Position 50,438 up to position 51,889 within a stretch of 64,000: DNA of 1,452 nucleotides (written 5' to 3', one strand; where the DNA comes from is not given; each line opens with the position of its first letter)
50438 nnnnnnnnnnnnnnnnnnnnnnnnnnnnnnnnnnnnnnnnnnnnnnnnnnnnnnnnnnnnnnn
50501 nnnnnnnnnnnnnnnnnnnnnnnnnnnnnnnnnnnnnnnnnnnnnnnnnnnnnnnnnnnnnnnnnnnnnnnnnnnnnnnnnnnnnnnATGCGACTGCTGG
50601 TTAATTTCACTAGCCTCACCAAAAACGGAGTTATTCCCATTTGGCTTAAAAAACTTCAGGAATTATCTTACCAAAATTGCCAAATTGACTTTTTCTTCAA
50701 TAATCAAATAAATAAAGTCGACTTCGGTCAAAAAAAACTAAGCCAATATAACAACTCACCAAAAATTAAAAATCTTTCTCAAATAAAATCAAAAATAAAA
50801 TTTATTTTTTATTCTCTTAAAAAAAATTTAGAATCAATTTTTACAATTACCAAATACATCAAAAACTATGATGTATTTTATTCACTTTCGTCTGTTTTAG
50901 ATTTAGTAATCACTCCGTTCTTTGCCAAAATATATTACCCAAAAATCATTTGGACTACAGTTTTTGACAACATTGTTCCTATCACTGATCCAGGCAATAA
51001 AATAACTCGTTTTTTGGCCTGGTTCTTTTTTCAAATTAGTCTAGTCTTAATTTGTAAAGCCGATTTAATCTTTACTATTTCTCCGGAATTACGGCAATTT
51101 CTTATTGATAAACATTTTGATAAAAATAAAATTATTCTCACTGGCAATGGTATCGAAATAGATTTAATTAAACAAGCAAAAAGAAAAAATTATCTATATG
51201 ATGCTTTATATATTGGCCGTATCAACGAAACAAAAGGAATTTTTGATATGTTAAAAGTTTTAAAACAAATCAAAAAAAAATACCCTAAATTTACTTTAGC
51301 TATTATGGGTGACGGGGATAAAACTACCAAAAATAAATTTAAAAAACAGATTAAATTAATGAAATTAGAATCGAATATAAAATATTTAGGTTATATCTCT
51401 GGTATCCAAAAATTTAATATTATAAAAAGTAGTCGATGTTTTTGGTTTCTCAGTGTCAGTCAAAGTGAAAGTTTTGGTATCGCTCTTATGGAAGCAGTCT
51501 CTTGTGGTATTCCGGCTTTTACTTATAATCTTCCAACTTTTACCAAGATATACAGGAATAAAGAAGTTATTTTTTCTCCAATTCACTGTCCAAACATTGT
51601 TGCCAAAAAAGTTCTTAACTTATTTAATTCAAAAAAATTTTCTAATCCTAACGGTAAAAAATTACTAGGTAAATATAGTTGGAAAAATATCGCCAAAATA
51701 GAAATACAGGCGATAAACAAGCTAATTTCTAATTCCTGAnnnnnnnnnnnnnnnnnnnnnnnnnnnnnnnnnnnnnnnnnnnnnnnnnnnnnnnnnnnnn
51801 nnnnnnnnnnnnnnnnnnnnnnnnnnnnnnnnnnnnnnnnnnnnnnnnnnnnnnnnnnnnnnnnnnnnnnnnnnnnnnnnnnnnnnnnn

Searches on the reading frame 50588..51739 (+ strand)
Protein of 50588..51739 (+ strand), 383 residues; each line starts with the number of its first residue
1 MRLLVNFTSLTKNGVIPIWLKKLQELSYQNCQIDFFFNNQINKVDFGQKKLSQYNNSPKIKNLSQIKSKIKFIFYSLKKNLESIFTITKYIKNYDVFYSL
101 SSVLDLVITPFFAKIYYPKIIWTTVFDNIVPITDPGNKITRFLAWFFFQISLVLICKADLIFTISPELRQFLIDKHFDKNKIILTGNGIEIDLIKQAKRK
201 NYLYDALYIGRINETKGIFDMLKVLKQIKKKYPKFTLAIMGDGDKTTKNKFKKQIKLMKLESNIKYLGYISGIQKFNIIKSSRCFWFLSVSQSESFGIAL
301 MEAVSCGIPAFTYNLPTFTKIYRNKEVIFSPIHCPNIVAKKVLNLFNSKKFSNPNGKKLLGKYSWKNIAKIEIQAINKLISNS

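Call 8: search_protein_families(library=pfam, proteins=[window:50588-51739:+], max_evalue=0.01)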
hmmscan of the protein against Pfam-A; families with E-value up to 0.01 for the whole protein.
window:50588-51739:+ (383 aa): 5 families
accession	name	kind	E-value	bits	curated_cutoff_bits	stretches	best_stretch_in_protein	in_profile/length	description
PF00534.26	Glycos_transf_1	-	7.5e-25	87.9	26.4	1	201-343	13-153/172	Glycosyl transferases group 1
PF13692.12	Glyco_trans_1_4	-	3.7e-17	63.3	27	1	206-346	4-140/142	Glycosyl transferases group 1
PF20706.3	GT4-conflict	-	3e-05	23.6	26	1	151-310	140-308/385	Family 4 Glycosyltransferase in conflict systems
PF13524.12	Glyco_trans_1_2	-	5.2e-05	23.7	25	1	224-329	5-97/144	Glycosyl transferase-like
PF13439.12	Glyco_transf_4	-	0.0032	18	28.5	1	62-192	39-169/170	Glycosyltransferase Family 4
